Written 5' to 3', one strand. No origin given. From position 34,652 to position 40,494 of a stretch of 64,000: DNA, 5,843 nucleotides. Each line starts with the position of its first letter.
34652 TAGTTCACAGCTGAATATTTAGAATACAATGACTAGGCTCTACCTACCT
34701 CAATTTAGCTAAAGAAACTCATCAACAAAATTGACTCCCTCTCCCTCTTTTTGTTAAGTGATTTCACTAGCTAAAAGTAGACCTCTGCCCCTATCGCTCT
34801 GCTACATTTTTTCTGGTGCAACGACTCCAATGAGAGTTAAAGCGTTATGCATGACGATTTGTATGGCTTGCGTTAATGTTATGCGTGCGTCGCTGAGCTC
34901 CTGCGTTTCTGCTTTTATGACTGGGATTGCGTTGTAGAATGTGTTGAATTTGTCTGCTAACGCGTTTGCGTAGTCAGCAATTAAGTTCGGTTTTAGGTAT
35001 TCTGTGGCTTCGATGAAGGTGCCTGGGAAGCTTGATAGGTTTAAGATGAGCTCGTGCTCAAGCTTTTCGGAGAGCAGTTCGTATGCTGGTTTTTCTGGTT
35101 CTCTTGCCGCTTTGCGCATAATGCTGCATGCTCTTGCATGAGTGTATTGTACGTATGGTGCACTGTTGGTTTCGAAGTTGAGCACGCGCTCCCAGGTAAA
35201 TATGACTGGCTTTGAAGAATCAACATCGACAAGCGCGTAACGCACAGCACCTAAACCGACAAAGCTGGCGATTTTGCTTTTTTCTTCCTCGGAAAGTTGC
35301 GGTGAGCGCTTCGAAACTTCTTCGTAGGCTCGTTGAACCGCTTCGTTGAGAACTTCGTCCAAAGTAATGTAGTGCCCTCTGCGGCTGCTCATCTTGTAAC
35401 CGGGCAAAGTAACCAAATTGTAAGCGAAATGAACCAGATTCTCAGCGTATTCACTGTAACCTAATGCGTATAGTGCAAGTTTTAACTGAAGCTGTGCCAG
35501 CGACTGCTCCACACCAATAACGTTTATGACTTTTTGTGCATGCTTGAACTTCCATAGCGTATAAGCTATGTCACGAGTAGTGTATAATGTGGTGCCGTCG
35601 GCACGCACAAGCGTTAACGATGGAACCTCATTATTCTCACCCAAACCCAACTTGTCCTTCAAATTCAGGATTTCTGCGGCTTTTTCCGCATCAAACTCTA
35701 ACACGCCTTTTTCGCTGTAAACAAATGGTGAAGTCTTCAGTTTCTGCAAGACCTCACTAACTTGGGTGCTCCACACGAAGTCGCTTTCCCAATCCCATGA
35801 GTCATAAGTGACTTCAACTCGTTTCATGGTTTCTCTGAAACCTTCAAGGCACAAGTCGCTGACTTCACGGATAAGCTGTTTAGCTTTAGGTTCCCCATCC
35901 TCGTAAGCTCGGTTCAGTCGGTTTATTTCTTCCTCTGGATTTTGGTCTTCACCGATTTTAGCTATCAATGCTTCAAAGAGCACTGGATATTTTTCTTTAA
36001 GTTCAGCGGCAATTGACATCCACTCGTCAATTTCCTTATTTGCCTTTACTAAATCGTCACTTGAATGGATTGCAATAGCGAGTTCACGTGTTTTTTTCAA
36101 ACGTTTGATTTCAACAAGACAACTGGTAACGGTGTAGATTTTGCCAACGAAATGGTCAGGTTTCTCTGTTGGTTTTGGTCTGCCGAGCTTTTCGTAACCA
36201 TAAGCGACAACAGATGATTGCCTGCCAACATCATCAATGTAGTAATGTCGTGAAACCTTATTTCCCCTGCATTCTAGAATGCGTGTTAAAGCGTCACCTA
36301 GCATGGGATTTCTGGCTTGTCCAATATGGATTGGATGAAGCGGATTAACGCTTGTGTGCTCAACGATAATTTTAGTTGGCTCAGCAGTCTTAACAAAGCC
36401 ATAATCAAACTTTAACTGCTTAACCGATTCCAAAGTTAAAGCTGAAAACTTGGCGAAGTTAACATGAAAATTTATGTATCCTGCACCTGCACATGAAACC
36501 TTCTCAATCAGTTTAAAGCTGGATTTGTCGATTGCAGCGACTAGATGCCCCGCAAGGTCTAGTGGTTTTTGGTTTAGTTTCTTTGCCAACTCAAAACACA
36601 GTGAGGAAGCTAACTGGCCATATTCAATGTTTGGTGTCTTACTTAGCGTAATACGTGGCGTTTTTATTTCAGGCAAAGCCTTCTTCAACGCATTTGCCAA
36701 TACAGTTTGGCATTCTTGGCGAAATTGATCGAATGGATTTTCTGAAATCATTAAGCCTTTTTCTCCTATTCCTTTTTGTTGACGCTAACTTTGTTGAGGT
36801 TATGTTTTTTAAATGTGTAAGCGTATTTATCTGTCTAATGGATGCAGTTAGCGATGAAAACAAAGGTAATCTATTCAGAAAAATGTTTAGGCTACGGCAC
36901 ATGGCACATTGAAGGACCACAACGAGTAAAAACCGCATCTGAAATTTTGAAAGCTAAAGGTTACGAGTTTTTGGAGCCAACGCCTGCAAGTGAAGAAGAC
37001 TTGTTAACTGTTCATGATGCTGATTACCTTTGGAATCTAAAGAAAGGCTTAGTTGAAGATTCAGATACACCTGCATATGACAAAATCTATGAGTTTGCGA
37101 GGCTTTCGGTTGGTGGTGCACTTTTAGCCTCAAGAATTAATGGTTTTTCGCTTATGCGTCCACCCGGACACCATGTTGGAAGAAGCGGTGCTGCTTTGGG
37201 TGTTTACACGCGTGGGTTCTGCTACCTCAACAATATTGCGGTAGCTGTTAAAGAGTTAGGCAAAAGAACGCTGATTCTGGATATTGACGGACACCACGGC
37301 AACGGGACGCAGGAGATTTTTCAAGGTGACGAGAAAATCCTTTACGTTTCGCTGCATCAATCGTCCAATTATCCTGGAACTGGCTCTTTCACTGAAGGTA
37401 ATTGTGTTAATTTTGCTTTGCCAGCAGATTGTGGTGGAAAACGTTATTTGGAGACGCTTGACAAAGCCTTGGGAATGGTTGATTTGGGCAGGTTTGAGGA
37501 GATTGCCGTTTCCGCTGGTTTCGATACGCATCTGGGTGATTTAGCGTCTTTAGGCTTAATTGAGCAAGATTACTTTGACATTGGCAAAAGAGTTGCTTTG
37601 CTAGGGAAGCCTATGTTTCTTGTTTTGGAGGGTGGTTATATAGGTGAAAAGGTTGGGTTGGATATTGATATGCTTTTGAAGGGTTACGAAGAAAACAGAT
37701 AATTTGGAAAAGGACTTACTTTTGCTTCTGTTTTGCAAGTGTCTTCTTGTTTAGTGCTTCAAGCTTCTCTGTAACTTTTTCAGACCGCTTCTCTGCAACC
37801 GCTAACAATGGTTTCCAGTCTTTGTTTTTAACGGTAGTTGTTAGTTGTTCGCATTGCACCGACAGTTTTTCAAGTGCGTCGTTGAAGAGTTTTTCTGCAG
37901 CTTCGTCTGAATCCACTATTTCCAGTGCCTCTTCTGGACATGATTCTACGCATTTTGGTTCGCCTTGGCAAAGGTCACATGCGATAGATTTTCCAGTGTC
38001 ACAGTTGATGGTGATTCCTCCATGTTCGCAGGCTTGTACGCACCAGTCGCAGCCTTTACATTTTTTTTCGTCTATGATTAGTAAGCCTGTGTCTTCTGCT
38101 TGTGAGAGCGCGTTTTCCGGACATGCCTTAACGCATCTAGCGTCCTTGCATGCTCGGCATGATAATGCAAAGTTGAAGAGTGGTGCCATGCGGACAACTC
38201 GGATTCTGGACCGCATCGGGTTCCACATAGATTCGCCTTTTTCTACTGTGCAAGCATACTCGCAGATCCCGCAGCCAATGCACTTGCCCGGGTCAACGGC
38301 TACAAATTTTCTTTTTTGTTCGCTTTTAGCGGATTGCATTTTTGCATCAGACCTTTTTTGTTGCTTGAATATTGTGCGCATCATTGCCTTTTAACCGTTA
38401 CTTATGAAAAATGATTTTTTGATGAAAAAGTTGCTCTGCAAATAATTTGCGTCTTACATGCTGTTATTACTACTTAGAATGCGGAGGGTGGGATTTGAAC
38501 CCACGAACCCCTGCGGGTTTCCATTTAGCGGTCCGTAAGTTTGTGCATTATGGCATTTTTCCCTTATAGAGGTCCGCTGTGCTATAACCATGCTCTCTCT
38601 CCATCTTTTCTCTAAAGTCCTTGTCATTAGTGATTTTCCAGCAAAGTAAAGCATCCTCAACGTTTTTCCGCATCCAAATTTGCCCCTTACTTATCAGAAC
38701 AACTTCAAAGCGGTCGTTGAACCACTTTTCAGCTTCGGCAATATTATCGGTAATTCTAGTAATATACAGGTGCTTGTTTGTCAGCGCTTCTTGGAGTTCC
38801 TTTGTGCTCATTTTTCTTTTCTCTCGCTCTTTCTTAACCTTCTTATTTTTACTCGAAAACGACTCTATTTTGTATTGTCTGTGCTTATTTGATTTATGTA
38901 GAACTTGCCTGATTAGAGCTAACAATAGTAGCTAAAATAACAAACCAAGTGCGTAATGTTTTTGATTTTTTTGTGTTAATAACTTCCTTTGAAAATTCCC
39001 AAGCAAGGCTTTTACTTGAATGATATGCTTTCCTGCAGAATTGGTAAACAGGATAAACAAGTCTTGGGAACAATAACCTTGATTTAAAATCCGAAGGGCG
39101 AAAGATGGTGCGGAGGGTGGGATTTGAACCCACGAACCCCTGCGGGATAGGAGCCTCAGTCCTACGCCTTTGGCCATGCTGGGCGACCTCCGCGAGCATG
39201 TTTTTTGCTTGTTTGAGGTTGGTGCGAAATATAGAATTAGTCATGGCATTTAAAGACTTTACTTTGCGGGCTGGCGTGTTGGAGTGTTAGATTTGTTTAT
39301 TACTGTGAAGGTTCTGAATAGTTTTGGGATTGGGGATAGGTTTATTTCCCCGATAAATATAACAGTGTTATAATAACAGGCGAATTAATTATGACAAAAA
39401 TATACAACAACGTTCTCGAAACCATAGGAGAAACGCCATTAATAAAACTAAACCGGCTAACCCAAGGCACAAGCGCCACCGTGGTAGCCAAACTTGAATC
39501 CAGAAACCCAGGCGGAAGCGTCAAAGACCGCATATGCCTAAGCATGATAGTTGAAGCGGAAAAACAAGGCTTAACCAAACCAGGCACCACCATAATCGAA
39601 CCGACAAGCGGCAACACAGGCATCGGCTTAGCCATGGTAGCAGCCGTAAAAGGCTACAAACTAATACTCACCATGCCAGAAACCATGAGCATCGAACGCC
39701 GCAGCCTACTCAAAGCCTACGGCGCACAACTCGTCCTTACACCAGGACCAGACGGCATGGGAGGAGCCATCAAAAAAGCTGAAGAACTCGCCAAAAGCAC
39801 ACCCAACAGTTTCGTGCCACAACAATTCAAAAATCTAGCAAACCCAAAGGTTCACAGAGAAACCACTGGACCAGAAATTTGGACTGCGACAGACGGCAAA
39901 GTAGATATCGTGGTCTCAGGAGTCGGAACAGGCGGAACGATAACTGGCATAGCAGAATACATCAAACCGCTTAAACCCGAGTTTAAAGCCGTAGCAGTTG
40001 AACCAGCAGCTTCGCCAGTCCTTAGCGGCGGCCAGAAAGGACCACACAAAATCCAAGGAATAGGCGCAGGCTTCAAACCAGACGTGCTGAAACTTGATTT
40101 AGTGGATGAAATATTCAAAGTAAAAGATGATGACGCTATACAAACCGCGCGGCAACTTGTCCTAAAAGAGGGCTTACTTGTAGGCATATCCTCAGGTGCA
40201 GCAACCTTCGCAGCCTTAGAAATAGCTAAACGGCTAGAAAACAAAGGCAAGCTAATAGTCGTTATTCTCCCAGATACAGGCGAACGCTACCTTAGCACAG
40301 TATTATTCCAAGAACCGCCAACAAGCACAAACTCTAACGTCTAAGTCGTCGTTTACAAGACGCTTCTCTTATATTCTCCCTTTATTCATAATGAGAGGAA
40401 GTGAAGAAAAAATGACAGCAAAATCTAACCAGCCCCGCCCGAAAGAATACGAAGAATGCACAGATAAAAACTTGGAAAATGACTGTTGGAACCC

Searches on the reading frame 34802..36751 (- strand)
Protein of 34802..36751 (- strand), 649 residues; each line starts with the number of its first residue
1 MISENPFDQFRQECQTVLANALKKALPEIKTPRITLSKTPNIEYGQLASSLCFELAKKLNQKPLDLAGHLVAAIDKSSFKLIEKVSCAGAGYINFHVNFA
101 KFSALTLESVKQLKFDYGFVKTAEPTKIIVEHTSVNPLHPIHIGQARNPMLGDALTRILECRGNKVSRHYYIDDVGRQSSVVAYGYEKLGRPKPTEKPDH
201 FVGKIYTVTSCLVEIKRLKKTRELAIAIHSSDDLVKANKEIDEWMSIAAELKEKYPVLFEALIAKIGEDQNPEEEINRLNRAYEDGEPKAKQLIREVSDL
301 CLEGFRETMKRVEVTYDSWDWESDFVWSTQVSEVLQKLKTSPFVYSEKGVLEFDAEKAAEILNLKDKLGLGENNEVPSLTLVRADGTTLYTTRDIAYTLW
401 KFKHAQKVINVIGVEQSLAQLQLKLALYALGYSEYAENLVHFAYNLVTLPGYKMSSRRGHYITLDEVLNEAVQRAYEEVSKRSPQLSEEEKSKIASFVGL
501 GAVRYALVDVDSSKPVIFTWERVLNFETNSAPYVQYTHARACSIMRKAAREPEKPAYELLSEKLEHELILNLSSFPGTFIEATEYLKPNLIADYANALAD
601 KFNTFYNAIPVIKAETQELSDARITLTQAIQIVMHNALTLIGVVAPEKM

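Call 45: search_protein_families(library=pfam, proteins=[window:34802-36751:-], max_evalue=0.00001)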
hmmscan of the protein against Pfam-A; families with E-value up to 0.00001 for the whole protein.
window:34802-36751:- (649 aa): 3 families
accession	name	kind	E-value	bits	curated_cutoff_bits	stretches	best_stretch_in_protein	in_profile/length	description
PF00750.26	tRNA-synt_1d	-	2e-33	116.2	23.3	2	269-520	111-349/349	tRNA synthetases class I (R), catalytic domain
PF05746.21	DALR_1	-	1.5e-30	106.1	22.3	1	534-649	1-117/117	DALR anticodon binding domain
PF03485.21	Arg_tRNA_synt_N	-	6.5e-17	62.4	21.5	1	14-96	3-84/85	Arginyl tRNA synthetase N terminal domain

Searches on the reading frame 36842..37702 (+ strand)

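Call 45: search_protein_families(library=pfam, proteins=[window:36842-37702:+], max_evalue=0.00001)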
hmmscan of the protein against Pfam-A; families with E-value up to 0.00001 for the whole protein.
window:36842-37702:+ (286 aa): 1 family
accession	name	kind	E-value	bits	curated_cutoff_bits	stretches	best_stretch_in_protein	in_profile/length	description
PF00850.24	Hist_deacetyl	-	2.9e-48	165.2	27.9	1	22-275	1-291/298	Histone deacetylase domain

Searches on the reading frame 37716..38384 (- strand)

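Call 81: search_protein_families(library=ncbifam, proteins=[window:37716-38384:-], max_evalue=0.001)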
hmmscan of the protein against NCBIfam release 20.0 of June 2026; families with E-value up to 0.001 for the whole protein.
window:37716-38384:- (222 aa): 63 families (the best 25 are shown)
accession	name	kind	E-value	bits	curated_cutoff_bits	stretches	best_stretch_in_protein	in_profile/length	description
NF045766.1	PhenlGlyoxDHPadI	equivalog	8e-29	100.6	700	1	27-162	6-141/443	NADH-dependent phenylglyoxylate dehydrogenase subunit beta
NF009451.0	PRK12809.1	equivalog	8.3e-22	77.2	1154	1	25-213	2-187/639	formate-dependent uric acid utilization protein YgfT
NF009408.0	PRK12769.1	equivalog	1.5e-21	76.2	1003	1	26-215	3-200/659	formate-dependent uric acid utilization protein AegA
TIGR02951.1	DMSO_dmsB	equivalog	6.2e-21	75.1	214.1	1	69-163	57-157/161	DMSO/selenate family reductase complex B subunit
NF007382.0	PRK09898.1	equivalog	6.6e-18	65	213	1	73-161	120-205/208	ferredoxin-like protein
NF007658.0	PRK10330.1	equivalog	2.1e-17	63.2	260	1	26-162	3-160/181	electron transport protein HydN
TIGR03149.1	cyt_nit_nrfC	equivalog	4.2e-17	62.2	377.6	1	16-168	28-193/225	cytochrome c nitrite reductase Fe-S protein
NF011569.0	PRK14993.1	equivalog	1.3e-15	57.5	416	1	19-162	37-191/244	tetrathionate reductase subunit TtrB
NF008134.0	PRK10882.1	equivalog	7.6e-14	51.5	263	1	75-179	112-224/329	hydrogenase 2 operon protein HybA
NF041715.1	arsenate_red_ArrB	equivalog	1.8e-13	50.6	450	1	29-130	6-110/233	arsenate respiratory reductase iron-sulfur subunit ArrB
TIGR03478.1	DMSO_red_II_bet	subfamily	1.8e-13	50.1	480.7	1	70-151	125-212/321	DMSO reductase family type II enzyme, iron-sulfur subunit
NF042979.1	EthbenzDh_ebdB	equivalog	4.7e-12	45.4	740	1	69-140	146-217/354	ethylbenzene dehydrogenase subunit beta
NF045797.1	DsrO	equivalog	6.6e-12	45.3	200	1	71-129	98-155/235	sulfate reduction electron transfer complex DsrMKJOP subunit DsrO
NF038355.1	FDH3_beta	equivalog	5.1e-11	42.9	240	1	26-147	4-129/180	formate dehydrogenase FDH3 subunit beta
NF045715.1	sulf_resp_HmcB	equivalog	2.6e-09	36.6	420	1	74-161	105-200/307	sulfate respiration complex iron-sulfur protein HmcB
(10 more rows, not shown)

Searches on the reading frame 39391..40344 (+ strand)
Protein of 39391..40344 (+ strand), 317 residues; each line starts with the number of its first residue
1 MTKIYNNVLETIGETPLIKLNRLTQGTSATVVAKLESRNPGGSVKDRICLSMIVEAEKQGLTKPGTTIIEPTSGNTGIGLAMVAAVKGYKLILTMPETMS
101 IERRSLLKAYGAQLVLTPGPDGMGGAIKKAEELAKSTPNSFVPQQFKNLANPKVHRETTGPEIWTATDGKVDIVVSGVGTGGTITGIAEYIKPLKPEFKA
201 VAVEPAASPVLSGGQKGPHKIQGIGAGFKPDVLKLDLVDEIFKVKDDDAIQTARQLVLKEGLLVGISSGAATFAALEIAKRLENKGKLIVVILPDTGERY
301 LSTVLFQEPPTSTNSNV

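Call 45: search_protein_families(library=pfam, proteins=[window:39391-40344:+], max_evalue=0.00001)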
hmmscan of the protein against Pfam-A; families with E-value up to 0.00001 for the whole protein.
window:39391-40344:+ (317 aa): 1 family
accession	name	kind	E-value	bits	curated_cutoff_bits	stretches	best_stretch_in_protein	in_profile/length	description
PF00291.31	PALP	-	2.1e-76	257.6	35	1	9-295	2-295/295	Pyridoxal-phosphate dependent enzyme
